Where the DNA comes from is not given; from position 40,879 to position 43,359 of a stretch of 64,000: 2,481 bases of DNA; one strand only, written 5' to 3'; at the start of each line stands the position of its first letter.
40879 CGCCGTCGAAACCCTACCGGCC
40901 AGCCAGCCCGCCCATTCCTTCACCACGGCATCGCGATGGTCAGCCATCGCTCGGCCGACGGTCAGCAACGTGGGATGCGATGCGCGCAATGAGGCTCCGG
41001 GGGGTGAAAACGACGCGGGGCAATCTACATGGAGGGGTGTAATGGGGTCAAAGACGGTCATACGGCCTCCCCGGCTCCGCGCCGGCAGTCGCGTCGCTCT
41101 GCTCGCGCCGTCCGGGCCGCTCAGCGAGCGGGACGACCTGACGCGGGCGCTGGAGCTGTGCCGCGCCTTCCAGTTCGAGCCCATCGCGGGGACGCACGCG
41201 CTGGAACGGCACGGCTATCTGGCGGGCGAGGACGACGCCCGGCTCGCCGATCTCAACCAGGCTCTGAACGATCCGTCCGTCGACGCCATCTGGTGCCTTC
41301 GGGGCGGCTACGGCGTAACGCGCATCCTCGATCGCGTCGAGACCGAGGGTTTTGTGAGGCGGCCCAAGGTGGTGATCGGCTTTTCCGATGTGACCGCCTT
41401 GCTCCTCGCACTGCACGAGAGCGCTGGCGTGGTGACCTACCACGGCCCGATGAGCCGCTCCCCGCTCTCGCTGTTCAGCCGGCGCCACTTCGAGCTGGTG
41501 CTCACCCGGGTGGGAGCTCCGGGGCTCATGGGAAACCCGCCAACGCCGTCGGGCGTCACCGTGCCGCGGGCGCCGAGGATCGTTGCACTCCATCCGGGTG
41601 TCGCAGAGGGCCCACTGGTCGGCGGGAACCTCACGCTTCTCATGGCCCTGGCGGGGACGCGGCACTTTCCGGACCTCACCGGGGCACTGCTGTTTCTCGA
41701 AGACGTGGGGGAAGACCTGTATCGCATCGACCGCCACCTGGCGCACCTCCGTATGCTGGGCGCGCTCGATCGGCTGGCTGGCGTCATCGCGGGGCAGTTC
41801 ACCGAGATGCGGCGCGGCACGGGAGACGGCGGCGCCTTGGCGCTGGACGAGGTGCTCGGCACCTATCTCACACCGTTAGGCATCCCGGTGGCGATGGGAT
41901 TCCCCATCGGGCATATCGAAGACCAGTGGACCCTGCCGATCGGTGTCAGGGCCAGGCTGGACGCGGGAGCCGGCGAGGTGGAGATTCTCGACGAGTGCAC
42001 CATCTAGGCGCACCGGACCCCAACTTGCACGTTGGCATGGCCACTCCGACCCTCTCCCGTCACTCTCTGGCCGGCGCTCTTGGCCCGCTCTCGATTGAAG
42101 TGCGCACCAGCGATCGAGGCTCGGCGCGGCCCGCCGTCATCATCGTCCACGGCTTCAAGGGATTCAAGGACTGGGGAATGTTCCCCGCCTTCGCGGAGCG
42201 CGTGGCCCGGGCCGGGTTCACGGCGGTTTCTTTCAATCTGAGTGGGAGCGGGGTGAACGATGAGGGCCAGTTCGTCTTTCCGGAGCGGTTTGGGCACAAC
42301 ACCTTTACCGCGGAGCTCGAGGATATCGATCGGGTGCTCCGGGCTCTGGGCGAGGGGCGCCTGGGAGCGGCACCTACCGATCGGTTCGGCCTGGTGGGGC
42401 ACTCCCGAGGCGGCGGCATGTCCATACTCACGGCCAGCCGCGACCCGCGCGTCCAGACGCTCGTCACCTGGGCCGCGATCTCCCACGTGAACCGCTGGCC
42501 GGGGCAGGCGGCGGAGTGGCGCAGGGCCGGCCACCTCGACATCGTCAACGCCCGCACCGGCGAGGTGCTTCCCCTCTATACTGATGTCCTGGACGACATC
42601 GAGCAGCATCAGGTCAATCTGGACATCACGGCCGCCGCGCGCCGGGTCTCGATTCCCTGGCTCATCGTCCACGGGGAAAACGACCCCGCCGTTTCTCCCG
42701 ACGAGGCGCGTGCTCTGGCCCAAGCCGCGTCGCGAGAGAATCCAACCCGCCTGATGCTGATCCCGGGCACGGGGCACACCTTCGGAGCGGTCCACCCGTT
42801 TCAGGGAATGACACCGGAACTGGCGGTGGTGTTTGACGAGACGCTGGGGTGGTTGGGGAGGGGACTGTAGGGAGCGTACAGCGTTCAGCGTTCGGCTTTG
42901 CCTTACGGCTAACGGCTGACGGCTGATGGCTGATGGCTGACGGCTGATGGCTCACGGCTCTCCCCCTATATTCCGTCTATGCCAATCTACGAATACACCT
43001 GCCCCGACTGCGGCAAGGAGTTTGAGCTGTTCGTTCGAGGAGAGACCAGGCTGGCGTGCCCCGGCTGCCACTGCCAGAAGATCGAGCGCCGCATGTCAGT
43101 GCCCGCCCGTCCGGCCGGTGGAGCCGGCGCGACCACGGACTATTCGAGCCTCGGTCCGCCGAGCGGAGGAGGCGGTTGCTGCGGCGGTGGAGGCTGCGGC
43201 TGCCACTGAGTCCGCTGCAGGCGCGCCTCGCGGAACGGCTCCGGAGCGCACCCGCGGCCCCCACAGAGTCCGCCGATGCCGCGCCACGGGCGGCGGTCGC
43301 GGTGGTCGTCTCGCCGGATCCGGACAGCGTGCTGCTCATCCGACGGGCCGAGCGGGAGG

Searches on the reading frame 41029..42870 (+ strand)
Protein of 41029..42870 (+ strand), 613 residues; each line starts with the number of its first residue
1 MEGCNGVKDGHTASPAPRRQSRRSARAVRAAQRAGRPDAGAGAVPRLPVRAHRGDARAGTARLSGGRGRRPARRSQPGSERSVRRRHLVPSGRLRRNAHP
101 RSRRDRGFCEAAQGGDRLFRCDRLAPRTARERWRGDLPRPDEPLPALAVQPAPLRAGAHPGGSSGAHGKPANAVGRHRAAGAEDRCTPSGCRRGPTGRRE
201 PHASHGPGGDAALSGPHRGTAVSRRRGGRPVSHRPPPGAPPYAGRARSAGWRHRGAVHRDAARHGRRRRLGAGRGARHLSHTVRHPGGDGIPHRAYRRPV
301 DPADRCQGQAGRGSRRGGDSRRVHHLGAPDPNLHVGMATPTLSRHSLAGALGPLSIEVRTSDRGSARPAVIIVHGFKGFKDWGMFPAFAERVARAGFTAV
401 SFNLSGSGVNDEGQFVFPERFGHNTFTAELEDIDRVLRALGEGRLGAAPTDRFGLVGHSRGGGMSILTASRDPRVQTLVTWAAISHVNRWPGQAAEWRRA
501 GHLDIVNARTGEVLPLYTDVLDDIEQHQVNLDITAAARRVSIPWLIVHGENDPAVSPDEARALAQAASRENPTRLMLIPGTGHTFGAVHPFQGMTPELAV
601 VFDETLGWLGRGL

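Call 15: find_encoding_contigs(protein=window:41029-42870:+, flank=6000, max_places=8)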
Protein window:41029-42870:+ (613 aa): no gene with exactly this product is on record in the collection.

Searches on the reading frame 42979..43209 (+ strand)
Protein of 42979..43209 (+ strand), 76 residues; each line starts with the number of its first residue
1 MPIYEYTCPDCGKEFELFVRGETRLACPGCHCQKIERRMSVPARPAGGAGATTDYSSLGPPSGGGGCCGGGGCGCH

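Call 14: find_encoding_contigs(protein=window:42979-43209:+, flank=6000, max_places=8)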
Protein window:42979-43209:+ (76 aa): no gene with exactly this product is on record in the collection.
